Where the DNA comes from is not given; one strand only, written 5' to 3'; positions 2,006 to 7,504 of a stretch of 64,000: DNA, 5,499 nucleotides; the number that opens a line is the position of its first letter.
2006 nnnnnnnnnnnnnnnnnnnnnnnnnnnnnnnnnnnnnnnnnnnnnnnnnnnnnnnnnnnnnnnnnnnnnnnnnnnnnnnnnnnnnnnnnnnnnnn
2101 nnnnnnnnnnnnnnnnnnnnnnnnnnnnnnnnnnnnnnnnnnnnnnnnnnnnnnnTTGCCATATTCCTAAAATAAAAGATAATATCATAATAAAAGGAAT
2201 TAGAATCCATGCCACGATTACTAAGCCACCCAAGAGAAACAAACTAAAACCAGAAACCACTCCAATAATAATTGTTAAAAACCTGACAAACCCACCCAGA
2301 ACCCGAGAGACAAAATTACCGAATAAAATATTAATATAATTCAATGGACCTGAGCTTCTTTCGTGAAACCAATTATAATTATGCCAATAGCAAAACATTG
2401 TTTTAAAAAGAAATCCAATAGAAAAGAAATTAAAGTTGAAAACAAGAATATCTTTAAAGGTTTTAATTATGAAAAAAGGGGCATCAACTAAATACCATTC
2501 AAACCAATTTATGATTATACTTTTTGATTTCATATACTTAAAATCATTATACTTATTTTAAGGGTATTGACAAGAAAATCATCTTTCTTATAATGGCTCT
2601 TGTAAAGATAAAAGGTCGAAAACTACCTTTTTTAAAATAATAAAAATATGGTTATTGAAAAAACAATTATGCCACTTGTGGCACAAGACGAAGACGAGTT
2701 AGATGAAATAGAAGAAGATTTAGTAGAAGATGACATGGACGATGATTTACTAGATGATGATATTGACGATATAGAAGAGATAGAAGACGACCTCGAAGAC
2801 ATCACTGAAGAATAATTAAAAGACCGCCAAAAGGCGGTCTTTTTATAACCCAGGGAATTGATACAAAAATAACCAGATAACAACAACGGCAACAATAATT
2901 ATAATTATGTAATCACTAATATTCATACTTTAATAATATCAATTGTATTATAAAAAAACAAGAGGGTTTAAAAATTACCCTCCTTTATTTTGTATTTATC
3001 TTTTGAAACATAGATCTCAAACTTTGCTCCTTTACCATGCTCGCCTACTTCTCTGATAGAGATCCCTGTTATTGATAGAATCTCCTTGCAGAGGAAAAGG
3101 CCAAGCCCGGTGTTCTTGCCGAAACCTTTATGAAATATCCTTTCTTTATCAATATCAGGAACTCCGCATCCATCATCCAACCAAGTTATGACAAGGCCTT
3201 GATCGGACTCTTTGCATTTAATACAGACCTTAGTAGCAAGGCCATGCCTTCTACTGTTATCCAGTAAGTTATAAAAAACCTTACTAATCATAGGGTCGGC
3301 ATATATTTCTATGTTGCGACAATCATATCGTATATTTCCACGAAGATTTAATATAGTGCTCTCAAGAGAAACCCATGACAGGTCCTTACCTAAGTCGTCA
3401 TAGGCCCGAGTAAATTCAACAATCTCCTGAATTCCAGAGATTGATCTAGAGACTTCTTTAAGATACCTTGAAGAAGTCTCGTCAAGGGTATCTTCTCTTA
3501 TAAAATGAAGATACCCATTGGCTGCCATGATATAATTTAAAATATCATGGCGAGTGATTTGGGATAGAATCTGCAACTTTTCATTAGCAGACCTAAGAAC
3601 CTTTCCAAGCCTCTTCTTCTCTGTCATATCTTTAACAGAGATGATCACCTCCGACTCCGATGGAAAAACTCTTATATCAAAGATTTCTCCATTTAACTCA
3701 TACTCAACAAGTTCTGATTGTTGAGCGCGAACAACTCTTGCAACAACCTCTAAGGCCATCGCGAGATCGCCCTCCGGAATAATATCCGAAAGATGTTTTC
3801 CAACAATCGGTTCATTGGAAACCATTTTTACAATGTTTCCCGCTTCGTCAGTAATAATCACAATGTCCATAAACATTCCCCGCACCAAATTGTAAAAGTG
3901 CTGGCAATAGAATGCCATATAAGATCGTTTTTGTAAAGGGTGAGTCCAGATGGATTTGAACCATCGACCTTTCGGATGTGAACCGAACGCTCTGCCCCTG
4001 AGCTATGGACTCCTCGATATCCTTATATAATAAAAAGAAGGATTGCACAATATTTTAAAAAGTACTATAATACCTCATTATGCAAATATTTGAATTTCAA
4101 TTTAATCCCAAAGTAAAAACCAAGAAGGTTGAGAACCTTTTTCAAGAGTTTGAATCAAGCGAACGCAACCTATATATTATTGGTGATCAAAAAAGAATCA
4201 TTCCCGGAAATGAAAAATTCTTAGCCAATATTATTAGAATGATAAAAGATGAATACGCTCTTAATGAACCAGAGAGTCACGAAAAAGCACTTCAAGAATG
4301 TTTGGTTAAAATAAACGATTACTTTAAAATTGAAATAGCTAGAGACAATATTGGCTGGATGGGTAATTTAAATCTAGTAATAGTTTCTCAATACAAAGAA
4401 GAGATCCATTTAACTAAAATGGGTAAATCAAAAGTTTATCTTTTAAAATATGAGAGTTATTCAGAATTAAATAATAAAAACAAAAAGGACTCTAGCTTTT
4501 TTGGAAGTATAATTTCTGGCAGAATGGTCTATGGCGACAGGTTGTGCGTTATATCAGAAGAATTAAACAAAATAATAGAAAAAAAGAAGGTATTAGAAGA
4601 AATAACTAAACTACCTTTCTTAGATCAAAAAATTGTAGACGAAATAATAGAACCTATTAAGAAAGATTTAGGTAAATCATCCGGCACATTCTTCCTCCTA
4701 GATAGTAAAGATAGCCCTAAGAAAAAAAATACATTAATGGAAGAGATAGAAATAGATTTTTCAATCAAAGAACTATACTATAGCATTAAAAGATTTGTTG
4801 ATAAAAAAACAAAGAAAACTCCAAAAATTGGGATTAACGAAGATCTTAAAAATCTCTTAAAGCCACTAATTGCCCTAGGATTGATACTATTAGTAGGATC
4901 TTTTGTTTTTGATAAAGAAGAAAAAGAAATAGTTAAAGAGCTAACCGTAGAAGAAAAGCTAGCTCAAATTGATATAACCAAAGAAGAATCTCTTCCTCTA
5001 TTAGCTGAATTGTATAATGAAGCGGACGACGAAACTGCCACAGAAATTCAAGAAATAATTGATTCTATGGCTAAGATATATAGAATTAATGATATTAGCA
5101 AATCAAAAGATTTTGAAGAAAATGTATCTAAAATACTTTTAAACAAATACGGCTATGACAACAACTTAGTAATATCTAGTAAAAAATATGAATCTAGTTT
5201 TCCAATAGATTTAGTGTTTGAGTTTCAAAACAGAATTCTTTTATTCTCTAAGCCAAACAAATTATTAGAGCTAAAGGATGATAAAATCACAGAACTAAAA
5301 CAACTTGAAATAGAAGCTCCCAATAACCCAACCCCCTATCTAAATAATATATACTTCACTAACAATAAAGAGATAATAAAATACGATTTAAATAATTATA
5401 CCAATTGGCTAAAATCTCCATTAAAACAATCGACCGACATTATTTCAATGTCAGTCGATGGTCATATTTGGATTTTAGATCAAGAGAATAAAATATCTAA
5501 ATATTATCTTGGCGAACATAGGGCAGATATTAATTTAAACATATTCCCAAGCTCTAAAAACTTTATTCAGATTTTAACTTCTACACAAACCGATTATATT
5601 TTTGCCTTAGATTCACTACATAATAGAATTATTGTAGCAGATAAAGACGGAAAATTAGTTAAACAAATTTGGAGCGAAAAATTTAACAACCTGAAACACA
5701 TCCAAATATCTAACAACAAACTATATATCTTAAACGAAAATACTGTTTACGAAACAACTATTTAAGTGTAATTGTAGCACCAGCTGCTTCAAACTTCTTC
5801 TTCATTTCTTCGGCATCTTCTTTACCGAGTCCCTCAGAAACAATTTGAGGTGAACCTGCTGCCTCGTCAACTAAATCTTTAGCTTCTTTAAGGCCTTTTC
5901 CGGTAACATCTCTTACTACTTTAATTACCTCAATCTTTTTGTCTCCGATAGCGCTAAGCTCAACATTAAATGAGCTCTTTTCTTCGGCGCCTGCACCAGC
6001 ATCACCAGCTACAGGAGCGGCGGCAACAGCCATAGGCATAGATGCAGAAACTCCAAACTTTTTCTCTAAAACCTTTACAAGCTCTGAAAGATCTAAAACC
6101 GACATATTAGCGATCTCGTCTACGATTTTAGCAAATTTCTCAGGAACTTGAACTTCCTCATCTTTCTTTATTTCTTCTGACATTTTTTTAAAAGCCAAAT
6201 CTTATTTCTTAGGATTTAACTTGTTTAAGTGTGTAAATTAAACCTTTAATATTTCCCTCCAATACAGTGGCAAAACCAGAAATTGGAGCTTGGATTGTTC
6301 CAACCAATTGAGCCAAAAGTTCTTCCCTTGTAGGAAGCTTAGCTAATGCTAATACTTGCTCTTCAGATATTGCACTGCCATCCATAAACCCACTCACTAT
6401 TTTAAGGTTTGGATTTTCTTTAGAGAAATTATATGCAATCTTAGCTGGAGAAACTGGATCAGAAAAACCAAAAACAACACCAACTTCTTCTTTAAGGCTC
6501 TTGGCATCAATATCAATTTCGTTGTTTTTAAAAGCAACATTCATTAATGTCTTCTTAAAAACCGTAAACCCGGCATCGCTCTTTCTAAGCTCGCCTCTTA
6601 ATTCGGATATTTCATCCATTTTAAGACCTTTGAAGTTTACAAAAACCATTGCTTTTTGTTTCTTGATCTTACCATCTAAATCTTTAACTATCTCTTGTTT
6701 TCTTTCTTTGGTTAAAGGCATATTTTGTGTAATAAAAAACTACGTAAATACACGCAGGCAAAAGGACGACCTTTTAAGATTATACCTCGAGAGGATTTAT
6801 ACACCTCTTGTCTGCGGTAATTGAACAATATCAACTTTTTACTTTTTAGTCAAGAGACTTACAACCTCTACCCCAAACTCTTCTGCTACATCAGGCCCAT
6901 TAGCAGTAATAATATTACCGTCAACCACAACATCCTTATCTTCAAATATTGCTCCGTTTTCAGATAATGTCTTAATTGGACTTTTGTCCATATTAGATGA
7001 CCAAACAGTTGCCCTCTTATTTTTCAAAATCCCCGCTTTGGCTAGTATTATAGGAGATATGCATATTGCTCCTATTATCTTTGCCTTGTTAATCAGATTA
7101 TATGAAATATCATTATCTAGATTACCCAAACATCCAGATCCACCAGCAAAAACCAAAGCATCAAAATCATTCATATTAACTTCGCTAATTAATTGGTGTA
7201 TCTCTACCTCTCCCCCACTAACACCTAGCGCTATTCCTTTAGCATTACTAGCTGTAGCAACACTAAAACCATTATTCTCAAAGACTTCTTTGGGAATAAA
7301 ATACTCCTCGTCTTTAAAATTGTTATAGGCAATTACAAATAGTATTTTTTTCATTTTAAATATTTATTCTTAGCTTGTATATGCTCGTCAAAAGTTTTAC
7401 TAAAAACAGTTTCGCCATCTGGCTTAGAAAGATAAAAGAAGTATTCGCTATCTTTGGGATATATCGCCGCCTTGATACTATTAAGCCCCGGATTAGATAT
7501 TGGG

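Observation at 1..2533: Membrane-anchored Clp/Hsp100-like ATPase with a degenerate first AAA domain, preceded by a small membrane protein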

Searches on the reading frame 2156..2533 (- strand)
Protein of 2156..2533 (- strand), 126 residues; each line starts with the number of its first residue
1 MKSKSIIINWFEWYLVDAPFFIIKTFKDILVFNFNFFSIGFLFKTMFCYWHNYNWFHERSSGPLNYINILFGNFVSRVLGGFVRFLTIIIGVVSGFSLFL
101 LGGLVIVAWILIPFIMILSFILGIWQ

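Call 7: search_protein_families(library=pfam, proteins=[window:2156-2533:-], max_evalue=0.01)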
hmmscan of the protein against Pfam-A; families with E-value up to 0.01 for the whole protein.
window:2156-2533:- (126 aa): 0 families

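Call 8: search_protein_families(library=ncbifam, proteins=[window:2156-2533:-], max_evalue=0.01)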
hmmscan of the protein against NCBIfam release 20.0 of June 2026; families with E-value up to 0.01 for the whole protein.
window:2156-2533:- (126 aa): 0 families

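Call 43: find_homologous_proteins(query=A1, max_evalue=0.001)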
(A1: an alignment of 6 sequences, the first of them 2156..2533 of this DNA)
Query A1 (6 sequences) (126 aa, profile of the alignment): 1386 proteins with E <= 0.001 among 8000 candidates; the best 120 are listed.
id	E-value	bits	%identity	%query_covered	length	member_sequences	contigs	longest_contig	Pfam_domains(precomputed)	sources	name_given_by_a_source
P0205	1.6e-51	192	33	63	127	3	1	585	-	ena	-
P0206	2.2e-51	191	30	97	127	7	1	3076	-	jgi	jgi:hypothetical protein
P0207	3.5e-51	190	32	94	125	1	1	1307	-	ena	-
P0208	6.5e-51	190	32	94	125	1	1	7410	-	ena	-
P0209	9.2e-51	189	32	97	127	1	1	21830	-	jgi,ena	-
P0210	1.0e-50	189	34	92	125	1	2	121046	-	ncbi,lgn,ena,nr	ncbi:hypothetical protein KAU40_00145 [Candidatus Parcubacteria bacterium]|nr:hypothetical protein [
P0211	1.0e-50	189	31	84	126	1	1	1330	-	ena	-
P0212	3.6e-50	187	32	94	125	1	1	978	-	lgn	-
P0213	3.8e-50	187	29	94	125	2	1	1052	-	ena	-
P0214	4.4e-50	187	32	96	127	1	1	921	-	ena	-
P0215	8.9e-50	186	34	97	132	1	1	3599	-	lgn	-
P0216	9.0e-50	186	37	97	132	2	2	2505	-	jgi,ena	-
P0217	1.0e-49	186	33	95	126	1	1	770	-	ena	-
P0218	1.2e-49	185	30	97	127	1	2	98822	-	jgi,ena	jgi:hypothetical protein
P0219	1.8e-49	185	36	96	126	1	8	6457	-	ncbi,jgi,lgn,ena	-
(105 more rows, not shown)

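Call 64: predict_structure(alignment_id=A4)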
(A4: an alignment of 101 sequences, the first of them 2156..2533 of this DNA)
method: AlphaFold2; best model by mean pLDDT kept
length: 126 residues; sequences in the alignment: 101
mean_pLDDT: 88.4   pTM: 0.66
mean pLDDT of the five models: 88.4, 87.9, 86.2, 85.7, 84.8
residues with pLDDT >= 90: 77; 70-90: 38; 50-70: 11; < 50: 0
segments of 3 or more residues with pLDDT < 50: none
pLDDT, mean of each block of 10 residues (from residue 1): 83 92 94 88 85 66 82 88 94 95 94 95 95
secondary structure, 60 per line:
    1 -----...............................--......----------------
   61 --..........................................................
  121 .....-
elements in order: H6-36 H39-44 H63-125

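Call 69: fold_search(model_id=the predicted structure, library=pdb)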
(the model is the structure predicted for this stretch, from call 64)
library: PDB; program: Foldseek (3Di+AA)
matches with E <= 10: 1; with E <= 0.001: 0
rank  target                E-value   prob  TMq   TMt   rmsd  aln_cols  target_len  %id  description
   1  6ynx_A                9.7e+00  0.04  0.28  0.11  10.7       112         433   14  Cryo-EM structure of Tetrahymena thermophila mitochondrial ATP synthase - Fo-subcomplex (released 2020-09-30)

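Call 71: list_cluster_members(proteins=[P0001, window:2156-2533:-])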
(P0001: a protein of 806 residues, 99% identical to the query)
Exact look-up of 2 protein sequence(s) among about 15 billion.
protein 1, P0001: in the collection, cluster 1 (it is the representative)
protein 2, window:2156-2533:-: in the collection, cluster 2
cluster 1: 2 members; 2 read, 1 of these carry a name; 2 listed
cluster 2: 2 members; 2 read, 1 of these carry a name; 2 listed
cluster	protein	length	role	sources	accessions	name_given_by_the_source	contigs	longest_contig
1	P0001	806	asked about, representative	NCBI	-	-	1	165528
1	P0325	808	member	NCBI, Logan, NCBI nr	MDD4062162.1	MAG: ATP-dependent Clp protease ATP-binding subunit [Candidatus Pacebacteria bacterium] | ATP-dependent Clp protease ATP-binding subunit [Candidatus Paceibacterota bacterium]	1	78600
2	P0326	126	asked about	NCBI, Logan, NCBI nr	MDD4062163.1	MAG: hypothetical protein PHV25_00035 [Candidatus Pacebacteria bacterium] | hypothetical protein [Candidatus Paceibacterota bacterium]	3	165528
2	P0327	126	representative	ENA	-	-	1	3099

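Call 72: find_encoding_contigs(protein=window:2156-2533:-, flank=10000, max_places=3)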
Protein window:2156-2533:- (126 aa): 3 contigs read that carry it; 3 places shown.
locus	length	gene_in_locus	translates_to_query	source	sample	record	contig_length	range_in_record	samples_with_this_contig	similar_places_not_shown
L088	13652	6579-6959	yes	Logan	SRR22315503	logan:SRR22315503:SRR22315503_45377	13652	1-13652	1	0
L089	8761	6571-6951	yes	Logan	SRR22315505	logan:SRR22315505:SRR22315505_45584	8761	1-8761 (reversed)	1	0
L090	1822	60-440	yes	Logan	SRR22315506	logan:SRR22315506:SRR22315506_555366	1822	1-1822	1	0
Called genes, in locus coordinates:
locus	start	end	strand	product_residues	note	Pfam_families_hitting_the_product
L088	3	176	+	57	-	?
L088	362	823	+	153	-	PF01327:Pep_deformylase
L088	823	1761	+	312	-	PF02618:YceG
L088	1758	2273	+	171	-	PF01965:DJ-1_PfpI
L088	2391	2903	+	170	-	PF00466:Ribosomal_L10, PF27436:RL10_C (weak)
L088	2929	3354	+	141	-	PF16320:Ribosomal_L12_N, PF00542:Ribosomal_L12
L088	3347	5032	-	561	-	-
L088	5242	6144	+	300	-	PF02518:HATPase_c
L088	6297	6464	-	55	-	-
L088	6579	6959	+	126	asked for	-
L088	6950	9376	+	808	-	PF01695:IstB_IS21 (faint), PF00158:Sigma54_activat (faint), PF17871:AAA_lid_9, PF05673:DUF815 (weak), PF00004:AAA, PF07724:AAA_2, PF07728:AAA_5, PF10431:ClpB_D2-small, +1 more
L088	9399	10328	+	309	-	PF00188:CAP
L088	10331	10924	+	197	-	PF04203:Sortase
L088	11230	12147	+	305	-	-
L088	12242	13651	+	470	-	?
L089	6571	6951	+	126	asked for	-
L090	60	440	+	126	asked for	-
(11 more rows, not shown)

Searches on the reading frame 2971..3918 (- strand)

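Call 39: search_protein_families(library=pfam, proteins=[window:2971-3918:-], max_evalue=0.001)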
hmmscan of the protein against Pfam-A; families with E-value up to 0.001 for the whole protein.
window:2971-3918:- (316 aa): 1 family
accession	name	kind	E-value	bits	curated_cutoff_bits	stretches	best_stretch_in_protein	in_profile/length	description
PF02518.31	HATPase_c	-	8.1e-15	55.7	26.4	1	211-306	6-109/111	Histidine kinase-, DNA gyrase B-, and HSP90-like ATPase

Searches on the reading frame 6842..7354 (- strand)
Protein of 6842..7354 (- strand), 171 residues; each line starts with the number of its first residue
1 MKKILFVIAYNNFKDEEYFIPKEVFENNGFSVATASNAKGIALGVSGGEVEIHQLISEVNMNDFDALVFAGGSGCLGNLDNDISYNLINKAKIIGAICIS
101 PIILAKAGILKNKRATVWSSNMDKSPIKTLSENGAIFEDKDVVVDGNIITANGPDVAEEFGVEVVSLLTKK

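Call 39: search_protein_families(library=pfam, proteins=[window:6842-7354:-], max_evalue=0.001)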
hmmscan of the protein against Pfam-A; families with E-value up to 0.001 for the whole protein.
window:6842-7354:- (171 aa): 1 family
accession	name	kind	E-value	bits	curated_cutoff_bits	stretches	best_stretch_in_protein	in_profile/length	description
PF01965.30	DJ-1_PfpI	-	2.6e-34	118.9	26.6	1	2-166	1-164/165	DJ-1/PfpI family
